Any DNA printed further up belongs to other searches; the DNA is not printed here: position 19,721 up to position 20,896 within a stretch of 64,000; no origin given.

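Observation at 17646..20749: crfC-yjcZ: translationally coupled dynamin-like GTPase plus unknown partner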

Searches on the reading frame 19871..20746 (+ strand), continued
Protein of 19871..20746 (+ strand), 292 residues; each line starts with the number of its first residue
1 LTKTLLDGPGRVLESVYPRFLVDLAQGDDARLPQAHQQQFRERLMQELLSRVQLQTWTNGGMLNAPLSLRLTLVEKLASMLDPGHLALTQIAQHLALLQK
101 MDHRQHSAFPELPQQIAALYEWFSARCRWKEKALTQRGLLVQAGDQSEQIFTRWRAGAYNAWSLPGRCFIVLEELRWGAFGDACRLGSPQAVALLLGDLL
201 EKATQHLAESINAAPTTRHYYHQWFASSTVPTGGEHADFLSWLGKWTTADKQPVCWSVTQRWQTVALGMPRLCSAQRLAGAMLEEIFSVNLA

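Call 119: find_encoding_contigs(protein=P0343, flank=4000, max_places=2)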
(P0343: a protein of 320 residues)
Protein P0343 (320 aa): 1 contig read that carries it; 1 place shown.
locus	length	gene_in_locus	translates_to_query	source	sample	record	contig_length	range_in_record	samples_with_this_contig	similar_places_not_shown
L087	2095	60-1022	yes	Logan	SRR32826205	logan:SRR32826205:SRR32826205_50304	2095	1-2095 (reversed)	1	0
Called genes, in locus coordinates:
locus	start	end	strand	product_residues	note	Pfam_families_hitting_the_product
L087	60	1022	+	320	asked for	PF13990:YjcZ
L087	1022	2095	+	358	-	?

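Call 120: find_encoding_contigs(protein=P0325, flank=4000, max_places=2)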
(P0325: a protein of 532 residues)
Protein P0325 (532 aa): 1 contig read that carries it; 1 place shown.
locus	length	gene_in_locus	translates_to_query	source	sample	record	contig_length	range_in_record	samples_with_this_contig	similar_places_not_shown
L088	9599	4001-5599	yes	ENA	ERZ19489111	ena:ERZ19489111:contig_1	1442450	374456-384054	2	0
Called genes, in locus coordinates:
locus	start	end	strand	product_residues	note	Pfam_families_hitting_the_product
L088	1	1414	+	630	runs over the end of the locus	PF02518:HATPase_c, PF00204:DNA_gyraseB, PF01751:Toprim, PF00986:DNA_gyraseB_C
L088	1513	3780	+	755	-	PF00521:DNA_topoisoIV, PF03989:DNA_gyraseA_C (weak)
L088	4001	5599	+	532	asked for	PF13099:DUF3944, PF03981:Ubiq_cyt_C_chap (weak), PF13990:YjcZ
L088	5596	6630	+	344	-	PF01734:Patatin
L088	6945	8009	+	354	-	PF04754:Transposase_31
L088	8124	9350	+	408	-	PF01842:ACT (faint), PF13740:ACT_6, PF00702:Hydrolase, PF12710:HAD, PF08282:Hydrolase_3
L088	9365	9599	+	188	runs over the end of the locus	PF08207:EFP_N, PF01132:EFP, PF09285:Elong-fact-P_C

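Call 122: search_protein_families(proteins=[L084:2-742:+, L084:742-1644:+, L084:1644-2711:+, L088:4001-5596:+, L088:5596-6627:+, L087:60-1019:+], library=padloc, max_evalue=0.01)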
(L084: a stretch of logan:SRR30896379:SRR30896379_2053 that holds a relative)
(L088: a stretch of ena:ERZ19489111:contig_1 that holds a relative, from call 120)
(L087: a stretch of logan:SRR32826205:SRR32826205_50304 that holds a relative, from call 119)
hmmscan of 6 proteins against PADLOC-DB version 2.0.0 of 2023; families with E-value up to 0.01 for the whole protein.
L084:2-742:+ (247 aa): 0 families

L084:742-1644:+ (301 aa): 0 families

L084:1644-2711:+ (356 aa): 2 families
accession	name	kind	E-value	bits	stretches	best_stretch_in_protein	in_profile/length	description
PDLC00758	Effector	-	9.5e-05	19.8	0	9-70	9-72/331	Phospholipase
PDLC00757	Effector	-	0.0056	14.1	0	9-54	13-59/331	Phospholipase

L088:4001-5596:+ (532 aa): 3 families
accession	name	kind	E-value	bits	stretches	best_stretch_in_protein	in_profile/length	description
PDLC04113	JukA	-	8e-74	246.3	1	2-237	4-237/245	-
PDLC04111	JukA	-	6.7e-67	223.6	1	3-238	6-238/250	-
PDLC04112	JukA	-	1.1e-24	85.4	1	59-239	62-219/234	-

L088:5596-6627:+ (344 aa): 3 families
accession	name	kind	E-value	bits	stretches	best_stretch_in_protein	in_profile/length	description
PDLC00758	Effector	-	1.1e-06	26.2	1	5-67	9-73/331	Phospholipase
PDLC00757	Effector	-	2.1e-06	25.3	1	5-50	13-63/331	Phospholipase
PDLC00755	Effector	-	0.0024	15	1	5-55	14-69/311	Phospholipase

L087:60-1019:+ (320 aa): 0 families

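Call 123: find_encoding_contigs(protein=P0211, flank=5000, max_places=1)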
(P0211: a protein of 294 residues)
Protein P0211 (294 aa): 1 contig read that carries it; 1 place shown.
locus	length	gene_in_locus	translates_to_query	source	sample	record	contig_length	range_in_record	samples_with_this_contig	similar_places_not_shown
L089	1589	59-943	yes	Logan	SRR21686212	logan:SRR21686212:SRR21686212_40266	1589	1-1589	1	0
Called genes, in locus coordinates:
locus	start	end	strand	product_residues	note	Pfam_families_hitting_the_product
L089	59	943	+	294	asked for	PF13990:YjcZ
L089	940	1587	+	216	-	?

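Call 124: find_encoding_contigs(protein=P0223, flank=5000, max_places=1)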
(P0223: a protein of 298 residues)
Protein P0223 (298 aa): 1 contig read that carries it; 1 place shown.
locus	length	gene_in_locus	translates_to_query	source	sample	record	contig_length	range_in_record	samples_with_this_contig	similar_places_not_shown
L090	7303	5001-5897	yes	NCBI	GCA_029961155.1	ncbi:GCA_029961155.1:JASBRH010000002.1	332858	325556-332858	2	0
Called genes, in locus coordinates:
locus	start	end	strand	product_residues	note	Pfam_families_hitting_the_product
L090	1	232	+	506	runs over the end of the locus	PF20030:bpMoxR, PF01078:Mg_chelatase (weak), PF07728:AAA_5, PF17868:AAA_lid_8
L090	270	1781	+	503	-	PF13519:VWA_2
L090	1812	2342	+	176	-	PF18735:HEPN_RiboL-PSP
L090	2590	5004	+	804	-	PF00350:Dynamin_N, PF01926:MMR_HSR1 (faint)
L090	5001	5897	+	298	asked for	PF13990:YjcZ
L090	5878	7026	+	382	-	PF01734:Patatin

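Call 125: find_encoding_contigs(protein=P0246, flank=5000, max_places=1)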
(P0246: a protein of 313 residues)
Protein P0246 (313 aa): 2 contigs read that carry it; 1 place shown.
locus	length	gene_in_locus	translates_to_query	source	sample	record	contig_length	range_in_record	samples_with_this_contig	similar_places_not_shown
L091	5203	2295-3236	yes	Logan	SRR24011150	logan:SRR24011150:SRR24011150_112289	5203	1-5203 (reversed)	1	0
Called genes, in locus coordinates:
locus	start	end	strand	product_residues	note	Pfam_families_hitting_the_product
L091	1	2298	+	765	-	?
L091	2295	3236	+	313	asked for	PF13990:YjcZ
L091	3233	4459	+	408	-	PF01734:Patatin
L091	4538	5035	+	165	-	-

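Call 126: find_encoding_contigs(protein=P0262, flank=5000, max_places=1)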
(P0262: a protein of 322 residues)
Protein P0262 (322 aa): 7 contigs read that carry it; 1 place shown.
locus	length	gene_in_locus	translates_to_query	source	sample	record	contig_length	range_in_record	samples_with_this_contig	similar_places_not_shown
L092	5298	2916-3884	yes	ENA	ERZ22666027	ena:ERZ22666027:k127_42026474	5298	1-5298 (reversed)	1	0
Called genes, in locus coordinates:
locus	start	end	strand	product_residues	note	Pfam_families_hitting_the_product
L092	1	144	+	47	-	?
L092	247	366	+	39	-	-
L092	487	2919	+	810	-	PF00350:Dynamin_N, PF01926:MMR_HSR1 (faint)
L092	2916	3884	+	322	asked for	PF13990:YjcZ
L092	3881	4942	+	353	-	PF01734:Patatin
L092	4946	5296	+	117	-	?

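Call 128: find_homologous_proteins(query=P0223, max_evalue=0.00001)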
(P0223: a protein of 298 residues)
Query P0223 (298 aa): 48 proteins with E <= 0.00001 among 1640 candidates.
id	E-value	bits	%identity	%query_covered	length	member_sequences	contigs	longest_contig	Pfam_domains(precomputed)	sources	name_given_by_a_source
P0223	1.9e-195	666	100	100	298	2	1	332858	PF13990.11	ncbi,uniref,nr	ncbi:diguanylate cyclase regulator RdcB family protein [Pontibacterium granulatum]|uniref:diguanylat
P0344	5.1e-70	254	44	96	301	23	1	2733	PF13990.11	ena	-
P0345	2.5e-67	245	46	94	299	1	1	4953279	PF13990.11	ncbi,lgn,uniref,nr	ncbi:diguanylate cyclase regulator RdcB family protein [Methylomonas koyamae]|uniref:diguanylate cyc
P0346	5.2e-67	244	41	99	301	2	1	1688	PF13990.11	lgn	-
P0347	2.2e-65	239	44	96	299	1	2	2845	PF13990.11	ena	-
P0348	3.7e-65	238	44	95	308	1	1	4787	PF13990.11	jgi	jgi:hypothetical protein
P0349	8.3e-65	237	44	94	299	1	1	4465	PF13990.11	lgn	-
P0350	1.3e-64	237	42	96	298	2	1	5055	PF13990.11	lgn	-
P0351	3.1e-63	232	41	96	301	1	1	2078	PF13990.11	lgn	-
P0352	9.3e-63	230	42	95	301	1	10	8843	PF13990.11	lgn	-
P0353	4.9e-62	228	41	96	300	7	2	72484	PF13990.11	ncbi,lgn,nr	ncbi:chemotaxis protein [Pectobacterium carotovorum]|nr:diguanylate cyclase regulator RdcB family pr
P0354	5.4e-62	228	43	95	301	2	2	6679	PF13990.11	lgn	-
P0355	1.4e-61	227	39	96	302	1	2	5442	PF13990.11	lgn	-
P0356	1.6e-61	226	41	99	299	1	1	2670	PF13990.11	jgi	jgi:hypothetical protein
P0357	2.0e-61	226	40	96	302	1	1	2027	PF13990.11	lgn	-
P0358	1.2e-60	223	41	96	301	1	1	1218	PF13990.11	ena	-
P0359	1.4e-60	223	41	100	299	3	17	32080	PF13990.11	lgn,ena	-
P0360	1.7e-60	223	39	96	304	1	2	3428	PF13990.11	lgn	-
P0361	1.8e-60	223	40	96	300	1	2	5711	PF13990.11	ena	-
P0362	1.8e-60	223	42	95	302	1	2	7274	PF13990.11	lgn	-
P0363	3.7e-60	222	39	95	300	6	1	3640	PF13990.11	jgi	jgi:hypothetical protein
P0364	4.1e-60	222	43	85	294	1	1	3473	PF13990.11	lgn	-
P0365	1.9e-59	220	40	95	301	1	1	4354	PF13990.11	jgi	jgi:hypothetical protein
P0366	2.1e-59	219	39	95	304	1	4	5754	PF13990.11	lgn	-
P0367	4.1e-59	218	38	95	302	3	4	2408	PF13990.11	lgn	-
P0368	9.4e-59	217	40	96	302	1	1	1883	PF13990.11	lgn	-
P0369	1.9e-57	213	40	100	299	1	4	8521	PF13990.11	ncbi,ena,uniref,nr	ncbi:diguanylate cyclase regulator RdcB family protein [uncultured Thiodictyon sp.]|uniref:diguanyla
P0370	5.8e-57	211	39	96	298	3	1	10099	PF13990.11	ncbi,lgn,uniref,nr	ncbi:diguanylate cyclase regulator RdcB family protein [Escherichia coli]|uniref:diguanylate cyclase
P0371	2.1e-56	210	38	100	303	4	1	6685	PF13990.11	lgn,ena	-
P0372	2.1e-55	206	41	95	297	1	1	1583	PF13990.11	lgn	-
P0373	4.0e-55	205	39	96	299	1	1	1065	PF13990.11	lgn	-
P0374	6.8e-55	205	40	95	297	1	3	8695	PF13990.11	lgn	-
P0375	3.0e-54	202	40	95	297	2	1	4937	PF13990.11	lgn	-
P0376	3.1e-54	202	38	96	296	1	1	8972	PF13990.11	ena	-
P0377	6.7e-54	201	37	95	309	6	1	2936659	PF13990.11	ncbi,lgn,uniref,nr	ncbi:diguanylate cyclase regulator RdcB family protein [Thiorhodospira sibirica]|uniref:diguanylate 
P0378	8.0e-53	198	41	94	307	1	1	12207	PF13990.11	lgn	-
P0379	9.9e-53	198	39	90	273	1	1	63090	PF13990.11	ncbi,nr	ncbi:MAG: hypothetical protein IPI79_06955 [Moraxellaceae bacterium]|nr:hypothetical protein [Moraxe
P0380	4.8e-52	195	40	99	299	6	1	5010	PF13990.11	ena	-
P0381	8.2e-52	195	37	95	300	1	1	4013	PF13990.11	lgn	-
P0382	8.3e-52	194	38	95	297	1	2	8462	PF13990.11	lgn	-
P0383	8.6e-52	194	38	94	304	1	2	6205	PF13990.11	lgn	-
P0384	3.9e-51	192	37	95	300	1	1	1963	PF13990.11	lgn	-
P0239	3.2e-50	189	37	94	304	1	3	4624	PF13990.11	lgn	-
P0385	4.2e-50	189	36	95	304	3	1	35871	PF13990.11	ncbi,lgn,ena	-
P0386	1.9e-49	187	36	95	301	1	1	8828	PF13990.11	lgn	-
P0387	1.1e-48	184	37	95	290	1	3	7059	PF13990.11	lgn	-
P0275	1.7e-47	180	37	94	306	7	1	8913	PF13990.11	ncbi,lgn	-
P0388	7.2e-46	175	35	94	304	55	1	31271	PF13990.11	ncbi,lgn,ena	-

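Call 131: find_encoding_contigs(protein=P0370, flank=6000, max_places=2)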
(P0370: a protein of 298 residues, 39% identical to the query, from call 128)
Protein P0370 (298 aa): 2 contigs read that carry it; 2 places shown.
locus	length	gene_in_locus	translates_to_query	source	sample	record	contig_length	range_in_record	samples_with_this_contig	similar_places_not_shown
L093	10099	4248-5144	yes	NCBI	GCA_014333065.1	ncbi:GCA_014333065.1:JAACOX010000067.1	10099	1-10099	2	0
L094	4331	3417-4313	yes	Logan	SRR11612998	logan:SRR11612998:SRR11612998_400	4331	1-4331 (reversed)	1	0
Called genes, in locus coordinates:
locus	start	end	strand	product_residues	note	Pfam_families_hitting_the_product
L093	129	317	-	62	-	PF06530:Phage_antitermQ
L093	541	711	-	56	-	-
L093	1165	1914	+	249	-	PF13099:DUF3944, PF03981:Ubiq_cyt_C_chap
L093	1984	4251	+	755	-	PF00350:Dynamin_N, PF01926:MMR_HSR1 (faint)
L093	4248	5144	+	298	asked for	PF13990:YjcZ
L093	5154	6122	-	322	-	PF01548:DEDD_Tnp_IS110, PF02371:Transposase_20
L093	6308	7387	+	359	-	PF01734:Patatin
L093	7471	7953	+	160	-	-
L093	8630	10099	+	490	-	PF00884:Sulfatase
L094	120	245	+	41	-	-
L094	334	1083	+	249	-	PF13099:DUF3944, PF03981:Ubiq_cyt_C_chap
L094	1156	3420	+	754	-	PF00350:Dynamin_N, PF01926:MMR_HSR1 (faint)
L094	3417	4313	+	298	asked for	PF13990:YjcZ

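Call 133: search_protein_families(proteins=[L093:1165-1911:+, L093:1984-4248:+, L093:4248-5141:+, L093:6308-7384:+, L093:7471-7950:+, L090:1812-2339:+], library=padloc, max_evalue=0.001)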
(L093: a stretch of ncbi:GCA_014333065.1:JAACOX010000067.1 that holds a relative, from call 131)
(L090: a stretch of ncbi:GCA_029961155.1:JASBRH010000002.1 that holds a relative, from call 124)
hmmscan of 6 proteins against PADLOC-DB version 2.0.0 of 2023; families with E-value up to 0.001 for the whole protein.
L093:1165-1911:+ (249 aa): 3 families
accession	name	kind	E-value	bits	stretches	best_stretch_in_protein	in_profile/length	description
PDLC04111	JukA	-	2.6e-66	221.7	1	3-240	6-239/250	-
PDLC04113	JukA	-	3.2e-65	218.2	1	2-240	4-239/245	-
PDLC04112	JukA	-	7.8e-19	66.3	1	61-240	64-219/234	-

L093:1984-4248:+ (755 aa): 3 families
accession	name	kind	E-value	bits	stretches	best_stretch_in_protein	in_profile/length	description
PDLC03839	LeoA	-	1.4e-11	42.2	1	393-732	266-546/559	-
PDLC03842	LeoB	-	0.00039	17.4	1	392-558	240-408/568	-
PDLC00637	ZorA2|ZorA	-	0.00091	16.1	0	660-752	288-381/420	MotA/ExbB/TolQ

L093:4248-5141:+ (298 aa): 0 families

L093:6308-7384:+ (359 aa): 2 families
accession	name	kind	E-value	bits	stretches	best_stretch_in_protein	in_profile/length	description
PDLC00758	Effector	-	1.2e-05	22.8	0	5-72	6-74/331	Phospholipase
PDLC00757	Effector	-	0.00078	16.9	0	9-72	13-77/331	Phospholipase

L093:7471-7950:+ (160 aa): 0 families

L090:1812-2339:+ (176 aa): 0 families
